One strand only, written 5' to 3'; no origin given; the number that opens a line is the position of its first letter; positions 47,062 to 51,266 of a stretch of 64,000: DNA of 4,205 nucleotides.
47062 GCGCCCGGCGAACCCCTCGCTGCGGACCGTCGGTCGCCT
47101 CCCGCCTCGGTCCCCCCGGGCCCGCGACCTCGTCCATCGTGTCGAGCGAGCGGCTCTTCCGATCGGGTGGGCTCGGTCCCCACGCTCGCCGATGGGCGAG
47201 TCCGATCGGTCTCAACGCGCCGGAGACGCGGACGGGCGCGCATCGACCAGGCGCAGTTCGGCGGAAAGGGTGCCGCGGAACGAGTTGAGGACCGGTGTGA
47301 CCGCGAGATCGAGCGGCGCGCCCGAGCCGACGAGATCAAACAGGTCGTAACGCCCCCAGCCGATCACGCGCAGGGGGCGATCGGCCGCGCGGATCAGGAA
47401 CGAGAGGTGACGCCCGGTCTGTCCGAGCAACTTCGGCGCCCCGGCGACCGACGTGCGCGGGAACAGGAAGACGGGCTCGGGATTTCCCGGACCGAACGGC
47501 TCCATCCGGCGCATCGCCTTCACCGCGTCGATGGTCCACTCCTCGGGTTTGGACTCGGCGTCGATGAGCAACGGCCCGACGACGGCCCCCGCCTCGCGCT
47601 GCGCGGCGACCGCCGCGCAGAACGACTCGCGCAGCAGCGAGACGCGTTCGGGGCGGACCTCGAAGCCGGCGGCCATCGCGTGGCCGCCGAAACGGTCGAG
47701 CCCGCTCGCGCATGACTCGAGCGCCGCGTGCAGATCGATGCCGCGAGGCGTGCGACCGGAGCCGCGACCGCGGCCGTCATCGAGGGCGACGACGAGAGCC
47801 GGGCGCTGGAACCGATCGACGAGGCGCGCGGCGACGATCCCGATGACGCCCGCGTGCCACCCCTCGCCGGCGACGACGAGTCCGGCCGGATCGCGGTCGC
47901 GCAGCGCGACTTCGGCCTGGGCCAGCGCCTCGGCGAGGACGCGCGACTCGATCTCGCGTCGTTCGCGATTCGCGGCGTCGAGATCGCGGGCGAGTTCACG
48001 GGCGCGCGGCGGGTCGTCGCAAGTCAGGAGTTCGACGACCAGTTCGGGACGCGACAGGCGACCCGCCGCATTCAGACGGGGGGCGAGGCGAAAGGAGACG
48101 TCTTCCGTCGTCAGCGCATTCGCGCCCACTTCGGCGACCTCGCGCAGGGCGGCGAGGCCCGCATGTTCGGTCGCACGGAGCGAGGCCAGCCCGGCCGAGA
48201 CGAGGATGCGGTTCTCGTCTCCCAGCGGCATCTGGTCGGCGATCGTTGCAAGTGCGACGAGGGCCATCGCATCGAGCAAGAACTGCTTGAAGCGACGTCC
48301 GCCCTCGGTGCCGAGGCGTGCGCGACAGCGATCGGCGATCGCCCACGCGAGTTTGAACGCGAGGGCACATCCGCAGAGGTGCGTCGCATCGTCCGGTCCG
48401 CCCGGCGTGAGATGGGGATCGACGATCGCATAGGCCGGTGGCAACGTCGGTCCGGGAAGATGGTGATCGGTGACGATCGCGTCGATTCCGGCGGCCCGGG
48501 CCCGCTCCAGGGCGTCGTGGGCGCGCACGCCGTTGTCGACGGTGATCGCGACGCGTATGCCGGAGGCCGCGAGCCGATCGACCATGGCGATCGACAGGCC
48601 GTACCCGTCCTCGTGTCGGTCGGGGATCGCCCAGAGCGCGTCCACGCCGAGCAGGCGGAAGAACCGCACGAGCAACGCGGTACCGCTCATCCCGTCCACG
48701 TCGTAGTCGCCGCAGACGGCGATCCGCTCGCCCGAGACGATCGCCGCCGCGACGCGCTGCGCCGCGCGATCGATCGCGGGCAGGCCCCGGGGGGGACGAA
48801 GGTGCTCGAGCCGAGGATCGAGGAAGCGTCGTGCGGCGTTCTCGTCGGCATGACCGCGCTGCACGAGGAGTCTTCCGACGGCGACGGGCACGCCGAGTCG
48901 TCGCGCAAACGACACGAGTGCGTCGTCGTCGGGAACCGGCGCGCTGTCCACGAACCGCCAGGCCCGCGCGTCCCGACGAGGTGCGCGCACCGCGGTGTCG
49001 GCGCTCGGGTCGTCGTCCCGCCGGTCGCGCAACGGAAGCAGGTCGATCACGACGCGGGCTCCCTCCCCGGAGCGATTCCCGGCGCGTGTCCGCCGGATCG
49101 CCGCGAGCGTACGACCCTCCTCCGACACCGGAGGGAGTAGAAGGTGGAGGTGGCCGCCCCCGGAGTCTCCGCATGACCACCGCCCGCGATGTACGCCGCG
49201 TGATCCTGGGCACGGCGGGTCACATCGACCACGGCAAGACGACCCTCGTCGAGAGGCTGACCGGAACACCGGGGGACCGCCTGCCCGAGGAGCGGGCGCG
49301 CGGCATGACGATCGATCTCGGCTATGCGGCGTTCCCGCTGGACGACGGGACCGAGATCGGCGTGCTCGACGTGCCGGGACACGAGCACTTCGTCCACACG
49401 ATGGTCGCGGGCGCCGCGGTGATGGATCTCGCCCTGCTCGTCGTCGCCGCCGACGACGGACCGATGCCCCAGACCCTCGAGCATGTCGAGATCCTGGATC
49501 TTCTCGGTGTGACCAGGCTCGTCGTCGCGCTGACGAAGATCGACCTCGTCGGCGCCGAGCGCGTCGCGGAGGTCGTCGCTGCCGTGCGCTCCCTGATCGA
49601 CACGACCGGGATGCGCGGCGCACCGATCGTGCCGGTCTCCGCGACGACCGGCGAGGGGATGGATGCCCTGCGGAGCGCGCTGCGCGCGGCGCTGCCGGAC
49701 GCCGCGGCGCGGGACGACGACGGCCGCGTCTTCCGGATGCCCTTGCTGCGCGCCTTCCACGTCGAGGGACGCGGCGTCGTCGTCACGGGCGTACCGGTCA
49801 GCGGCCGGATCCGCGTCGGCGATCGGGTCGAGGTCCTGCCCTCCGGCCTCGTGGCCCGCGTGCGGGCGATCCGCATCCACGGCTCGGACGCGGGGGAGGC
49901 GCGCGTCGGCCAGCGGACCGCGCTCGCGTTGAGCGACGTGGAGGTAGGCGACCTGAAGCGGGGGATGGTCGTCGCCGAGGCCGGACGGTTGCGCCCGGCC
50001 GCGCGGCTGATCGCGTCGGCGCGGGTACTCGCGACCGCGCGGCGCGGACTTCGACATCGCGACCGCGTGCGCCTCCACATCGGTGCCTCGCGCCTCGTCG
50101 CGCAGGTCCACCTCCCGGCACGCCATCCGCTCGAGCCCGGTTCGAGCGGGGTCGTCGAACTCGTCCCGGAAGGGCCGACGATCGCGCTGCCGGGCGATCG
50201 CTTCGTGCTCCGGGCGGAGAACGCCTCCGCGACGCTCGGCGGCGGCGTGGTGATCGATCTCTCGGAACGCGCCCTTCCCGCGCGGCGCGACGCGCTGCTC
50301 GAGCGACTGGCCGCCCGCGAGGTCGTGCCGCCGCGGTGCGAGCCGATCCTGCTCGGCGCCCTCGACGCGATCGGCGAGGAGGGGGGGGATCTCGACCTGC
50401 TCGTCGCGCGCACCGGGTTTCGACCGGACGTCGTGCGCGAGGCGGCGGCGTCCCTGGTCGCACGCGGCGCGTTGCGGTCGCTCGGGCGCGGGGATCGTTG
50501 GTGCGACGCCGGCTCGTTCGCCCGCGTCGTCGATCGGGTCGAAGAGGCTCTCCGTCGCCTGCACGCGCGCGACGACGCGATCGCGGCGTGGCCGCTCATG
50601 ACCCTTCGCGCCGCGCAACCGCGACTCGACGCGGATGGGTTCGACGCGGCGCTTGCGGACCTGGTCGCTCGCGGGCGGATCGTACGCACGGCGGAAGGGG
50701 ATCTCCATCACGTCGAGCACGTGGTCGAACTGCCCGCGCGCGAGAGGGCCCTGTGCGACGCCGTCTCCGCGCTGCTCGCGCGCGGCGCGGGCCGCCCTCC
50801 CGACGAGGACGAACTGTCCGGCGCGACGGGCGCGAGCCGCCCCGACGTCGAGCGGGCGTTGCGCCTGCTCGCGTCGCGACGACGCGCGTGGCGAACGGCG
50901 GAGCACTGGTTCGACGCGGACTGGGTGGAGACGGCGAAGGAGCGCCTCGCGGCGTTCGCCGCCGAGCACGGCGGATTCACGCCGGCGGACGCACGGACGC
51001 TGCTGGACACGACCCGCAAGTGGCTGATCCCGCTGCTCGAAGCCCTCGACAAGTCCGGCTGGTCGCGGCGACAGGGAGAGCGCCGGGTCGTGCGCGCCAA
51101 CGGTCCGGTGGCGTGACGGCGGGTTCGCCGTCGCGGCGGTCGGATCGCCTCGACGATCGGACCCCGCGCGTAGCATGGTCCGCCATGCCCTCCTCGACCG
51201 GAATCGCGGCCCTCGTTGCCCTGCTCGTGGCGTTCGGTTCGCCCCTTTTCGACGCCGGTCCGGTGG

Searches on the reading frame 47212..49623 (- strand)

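Call 37: search_protein_families(library=pfam, proteins=[window:47212-49623:-], max_evalue=0.05)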
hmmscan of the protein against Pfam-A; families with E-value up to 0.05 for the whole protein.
window:47212-49623:- (803 aa): 3 families
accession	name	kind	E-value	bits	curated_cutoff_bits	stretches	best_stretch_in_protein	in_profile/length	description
PF17768.7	RecJ_OB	-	2.9e-22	79.2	27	1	687-794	1-107/107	RecJ OB domain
PF01368.27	DHH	-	1.2e-19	71.2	28.1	1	300-433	1-104/125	DHH family, N-terminal domain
PF02272.25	DHHA1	-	1.2e-13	51.8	25.9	1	582-672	5-100/102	DHHA1 domain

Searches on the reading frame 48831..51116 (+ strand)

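Call 37: search_protein_families(library=pfam, proteins=[window:48831-51116:+], max_evalue=0.05)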
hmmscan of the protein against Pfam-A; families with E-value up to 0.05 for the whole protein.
window:48831-51116:+ (761 aa): 8 families
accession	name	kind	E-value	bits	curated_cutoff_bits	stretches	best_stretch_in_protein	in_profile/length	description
PF00009.33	GTP_EFTU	-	9.2e-39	133.4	26.5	1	124-289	4-187/188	Elongation factor Tu GTP binding domain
PF25461.1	Beta-barrel_SelB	-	2.6e-14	53.7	27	1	398-479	5-78/80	Selenocysteine-specific elongation factor, beta-barrel domain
PF09107.17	SelB-wing_3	-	3.1e-14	52.7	23.2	1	709-753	2-46/47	Elongation factor SelB, winged helix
PF03144.31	GTP_EFTU_D2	-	2.2e-08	34.9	30.3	1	315-381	1-72/73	Elongation factor Tu domain 2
PF01926.29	MMR_HSR1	-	9.5e-05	22.9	21.9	1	128-222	4-100/113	50S ribosome-binding GTPase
PF03193.22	RsgA_GTPase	-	0.0013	19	30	1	195-286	20-106/174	RsgA GTPase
PF02421.24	FeoB_N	-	0.013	15.4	27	0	128-283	5-155/156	Ferrous iron transport protein B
PF09106.17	SelB-wing_2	-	0.016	15.7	22.3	0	594-621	25-52/57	Elongation factor SelB, winged helix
